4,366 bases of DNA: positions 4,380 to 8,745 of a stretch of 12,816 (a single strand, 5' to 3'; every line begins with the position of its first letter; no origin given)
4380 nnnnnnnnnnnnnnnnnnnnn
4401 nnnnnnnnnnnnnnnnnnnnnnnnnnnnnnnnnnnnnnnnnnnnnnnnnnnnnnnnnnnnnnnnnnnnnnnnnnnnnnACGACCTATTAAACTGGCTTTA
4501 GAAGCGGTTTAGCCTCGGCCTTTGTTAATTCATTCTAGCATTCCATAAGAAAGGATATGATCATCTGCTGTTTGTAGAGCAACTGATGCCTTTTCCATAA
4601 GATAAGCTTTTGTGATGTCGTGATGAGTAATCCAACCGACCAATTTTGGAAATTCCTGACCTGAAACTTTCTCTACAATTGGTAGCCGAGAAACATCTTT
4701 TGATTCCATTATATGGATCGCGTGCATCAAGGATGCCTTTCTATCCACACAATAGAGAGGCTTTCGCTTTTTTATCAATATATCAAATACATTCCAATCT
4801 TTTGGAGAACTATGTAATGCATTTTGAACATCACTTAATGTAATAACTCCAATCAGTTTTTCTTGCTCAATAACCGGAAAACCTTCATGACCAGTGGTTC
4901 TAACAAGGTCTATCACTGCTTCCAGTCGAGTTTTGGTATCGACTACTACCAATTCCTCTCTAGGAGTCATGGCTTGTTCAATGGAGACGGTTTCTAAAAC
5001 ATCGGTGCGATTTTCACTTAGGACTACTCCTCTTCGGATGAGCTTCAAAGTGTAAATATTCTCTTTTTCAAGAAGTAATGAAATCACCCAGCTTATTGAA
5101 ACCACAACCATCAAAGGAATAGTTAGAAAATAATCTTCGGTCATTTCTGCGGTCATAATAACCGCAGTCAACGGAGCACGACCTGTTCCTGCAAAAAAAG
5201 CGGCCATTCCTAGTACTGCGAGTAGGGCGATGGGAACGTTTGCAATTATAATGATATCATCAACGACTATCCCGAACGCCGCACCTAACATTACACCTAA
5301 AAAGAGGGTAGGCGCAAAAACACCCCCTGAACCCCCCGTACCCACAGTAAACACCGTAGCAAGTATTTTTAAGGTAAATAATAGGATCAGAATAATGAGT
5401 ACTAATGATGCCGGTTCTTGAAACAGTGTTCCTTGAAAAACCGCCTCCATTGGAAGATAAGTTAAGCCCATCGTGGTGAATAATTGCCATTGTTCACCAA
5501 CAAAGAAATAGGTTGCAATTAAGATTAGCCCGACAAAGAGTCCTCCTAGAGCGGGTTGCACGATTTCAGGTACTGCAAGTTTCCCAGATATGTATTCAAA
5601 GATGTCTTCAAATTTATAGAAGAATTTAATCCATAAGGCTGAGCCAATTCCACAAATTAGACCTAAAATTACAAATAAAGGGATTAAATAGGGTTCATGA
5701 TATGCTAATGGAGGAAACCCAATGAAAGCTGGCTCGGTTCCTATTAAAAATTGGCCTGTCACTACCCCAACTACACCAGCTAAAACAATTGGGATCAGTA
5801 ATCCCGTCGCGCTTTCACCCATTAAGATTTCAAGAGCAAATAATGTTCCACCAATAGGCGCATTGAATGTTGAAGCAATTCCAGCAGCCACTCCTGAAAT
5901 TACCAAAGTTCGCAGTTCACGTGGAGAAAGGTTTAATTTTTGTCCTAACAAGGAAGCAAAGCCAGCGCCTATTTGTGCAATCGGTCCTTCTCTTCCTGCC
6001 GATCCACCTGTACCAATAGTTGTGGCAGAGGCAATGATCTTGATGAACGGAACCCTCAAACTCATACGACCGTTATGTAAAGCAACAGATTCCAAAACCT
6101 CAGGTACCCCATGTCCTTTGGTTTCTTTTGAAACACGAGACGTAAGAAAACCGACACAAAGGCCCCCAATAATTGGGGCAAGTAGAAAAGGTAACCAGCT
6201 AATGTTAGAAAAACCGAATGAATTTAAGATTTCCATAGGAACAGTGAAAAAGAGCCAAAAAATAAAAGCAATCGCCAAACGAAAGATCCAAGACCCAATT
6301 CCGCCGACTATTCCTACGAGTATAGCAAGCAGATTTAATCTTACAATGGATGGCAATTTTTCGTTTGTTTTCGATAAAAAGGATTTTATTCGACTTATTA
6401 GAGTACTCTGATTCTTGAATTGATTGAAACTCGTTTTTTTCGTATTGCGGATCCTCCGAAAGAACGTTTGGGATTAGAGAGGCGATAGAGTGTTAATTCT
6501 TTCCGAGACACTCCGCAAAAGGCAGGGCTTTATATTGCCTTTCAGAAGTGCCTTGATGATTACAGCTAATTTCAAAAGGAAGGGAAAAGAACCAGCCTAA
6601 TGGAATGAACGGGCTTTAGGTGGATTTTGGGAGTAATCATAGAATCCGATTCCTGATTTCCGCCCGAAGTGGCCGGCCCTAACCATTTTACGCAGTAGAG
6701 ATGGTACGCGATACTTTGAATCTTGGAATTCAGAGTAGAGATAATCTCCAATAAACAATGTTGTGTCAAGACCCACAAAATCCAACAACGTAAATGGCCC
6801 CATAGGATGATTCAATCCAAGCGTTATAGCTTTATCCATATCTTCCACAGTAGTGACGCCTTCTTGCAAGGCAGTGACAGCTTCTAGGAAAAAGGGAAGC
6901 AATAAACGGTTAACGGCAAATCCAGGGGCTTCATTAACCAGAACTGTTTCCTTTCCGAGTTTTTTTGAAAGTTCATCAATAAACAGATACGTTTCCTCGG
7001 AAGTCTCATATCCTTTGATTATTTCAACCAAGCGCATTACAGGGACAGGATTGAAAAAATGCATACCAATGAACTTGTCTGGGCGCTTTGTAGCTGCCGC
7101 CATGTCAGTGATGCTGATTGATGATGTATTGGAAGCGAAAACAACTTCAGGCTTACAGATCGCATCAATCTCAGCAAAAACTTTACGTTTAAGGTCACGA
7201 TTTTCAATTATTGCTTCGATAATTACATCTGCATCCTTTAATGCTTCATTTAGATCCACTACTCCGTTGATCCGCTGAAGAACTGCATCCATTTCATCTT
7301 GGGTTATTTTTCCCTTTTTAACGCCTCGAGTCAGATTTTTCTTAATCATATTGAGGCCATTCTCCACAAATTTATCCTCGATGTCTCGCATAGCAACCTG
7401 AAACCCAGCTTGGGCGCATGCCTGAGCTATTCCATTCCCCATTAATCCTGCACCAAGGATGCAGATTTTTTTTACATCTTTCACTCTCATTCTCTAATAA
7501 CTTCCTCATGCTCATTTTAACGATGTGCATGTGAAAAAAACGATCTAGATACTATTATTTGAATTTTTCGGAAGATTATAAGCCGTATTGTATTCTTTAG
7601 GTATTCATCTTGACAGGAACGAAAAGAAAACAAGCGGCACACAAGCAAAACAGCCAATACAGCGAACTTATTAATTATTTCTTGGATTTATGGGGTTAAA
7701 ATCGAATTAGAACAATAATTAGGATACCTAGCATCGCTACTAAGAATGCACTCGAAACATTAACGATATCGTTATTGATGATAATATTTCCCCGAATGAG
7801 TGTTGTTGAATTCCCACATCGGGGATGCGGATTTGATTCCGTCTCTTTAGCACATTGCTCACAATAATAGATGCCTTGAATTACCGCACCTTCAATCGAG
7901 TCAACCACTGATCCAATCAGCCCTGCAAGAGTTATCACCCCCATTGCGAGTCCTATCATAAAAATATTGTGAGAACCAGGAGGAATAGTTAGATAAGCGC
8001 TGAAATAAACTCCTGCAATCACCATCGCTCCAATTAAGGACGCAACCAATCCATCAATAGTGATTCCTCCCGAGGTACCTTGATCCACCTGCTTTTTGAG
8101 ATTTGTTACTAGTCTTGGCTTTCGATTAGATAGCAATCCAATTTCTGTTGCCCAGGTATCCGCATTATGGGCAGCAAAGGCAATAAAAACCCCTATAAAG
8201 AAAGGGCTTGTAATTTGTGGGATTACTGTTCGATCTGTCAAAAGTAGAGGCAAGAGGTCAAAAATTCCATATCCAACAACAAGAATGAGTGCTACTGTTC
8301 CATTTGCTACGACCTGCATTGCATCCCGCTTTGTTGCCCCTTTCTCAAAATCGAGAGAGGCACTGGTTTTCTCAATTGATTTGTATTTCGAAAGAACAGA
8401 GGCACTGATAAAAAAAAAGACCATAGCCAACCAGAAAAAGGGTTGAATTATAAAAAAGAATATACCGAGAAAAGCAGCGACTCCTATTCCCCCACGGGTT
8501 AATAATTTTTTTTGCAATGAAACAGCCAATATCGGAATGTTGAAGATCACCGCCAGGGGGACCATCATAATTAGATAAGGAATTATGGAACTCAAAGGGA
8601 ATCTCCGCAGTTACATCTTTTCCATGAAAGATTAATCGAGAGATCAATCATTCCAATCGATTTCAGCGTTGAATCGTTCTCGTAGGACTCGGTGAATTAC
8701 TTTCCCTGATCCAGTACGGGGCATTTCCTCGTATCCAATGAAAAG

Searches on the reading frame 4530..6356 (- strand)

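Call 9: search_protein_families(library=pfam, proteins=[window:4530-6356:-], max_evalue=0.001)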
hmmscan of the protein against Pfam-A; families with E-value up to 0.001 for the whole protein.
window:4530-6356:- (608 aa): 2 families
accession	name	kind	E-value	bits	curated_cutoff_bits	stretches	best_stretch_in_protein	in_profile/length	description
PF00654.25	Voltage_CLC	-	4e-88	296.3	24.8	1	64-426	1-345/346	Voltage gated chloride channel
PF00571.33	CBS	-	5.6e-18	65.4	24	2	531-585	6-55/57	CBS domain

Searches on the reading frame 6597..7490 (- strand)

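Call 9: search_protein_families(library=pfam, proteins=[window:6597-7490:-], max_evalue=0.001)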
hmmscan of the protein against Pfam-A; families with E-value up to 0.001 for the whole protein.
window:6597-7490:- (297 aa): 5 families
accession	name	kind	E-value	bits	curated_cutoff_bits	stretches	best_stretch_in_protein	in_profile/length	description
PF02737.24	3HCDH_N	-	3.1e-67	226.4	22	1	8-187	1-179/180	3-hydroxyacyl-CoA dehydrogenase, NAD binding domain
PF00725.27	3HCDH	-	4.2e-32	111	22.1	1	190-286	1-97/97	3-hydroxyacyl-CoA dehydrogenase, C-terminal domain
PF01210.29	NAD_Gly3P_dh_N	-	1.7e-06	28.5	23.1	1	8-120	1-101/158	NAD-dependent glycerol-3-phosphate dehydrogenase N-terminus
PF03721.20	UDPG_MGDP_dh_N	-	0.0002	21.4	27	1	7-91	1-81/187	UDP-glucose/GDP-mannose dehydrogenase family, NAD binding domain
PF03446.21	NAD_binding_2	-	0.00023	21.6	21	0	8-119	1-90/161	NAD binding domain of 6-phosphogluconate dehydrogenase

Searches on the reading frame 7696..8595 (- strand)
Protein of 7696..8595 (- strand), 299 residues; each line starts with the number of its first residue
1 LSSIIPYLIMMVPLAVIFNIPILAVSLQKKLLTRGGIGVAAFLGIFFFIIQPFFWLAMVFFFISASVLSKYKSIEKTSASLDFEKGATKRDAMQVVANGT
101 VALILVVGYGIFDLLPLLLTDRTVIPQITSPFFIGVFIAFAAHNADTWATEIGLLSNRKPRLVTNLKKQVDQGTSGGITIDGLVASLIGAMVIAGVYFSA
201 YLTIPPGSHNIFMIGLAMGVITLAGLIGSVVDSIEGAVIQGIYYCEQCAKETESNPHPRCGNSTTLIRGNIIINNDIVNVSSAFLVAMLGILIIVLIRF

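Call 9: search_protein_families(library=pfam, proteins=[window:7696-8595:-], max_evalue=0.001)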
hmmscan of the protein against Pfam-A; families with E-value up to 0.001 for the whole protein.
window:7696-8595:- (299 aa): 1 family
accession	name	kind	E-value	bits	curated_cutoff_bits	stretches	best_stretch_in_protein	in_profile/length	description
PF01940.21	DUF92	-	5.7e-61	206.5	27.5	1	22-286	6-250/251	Integral membrane protein DUF92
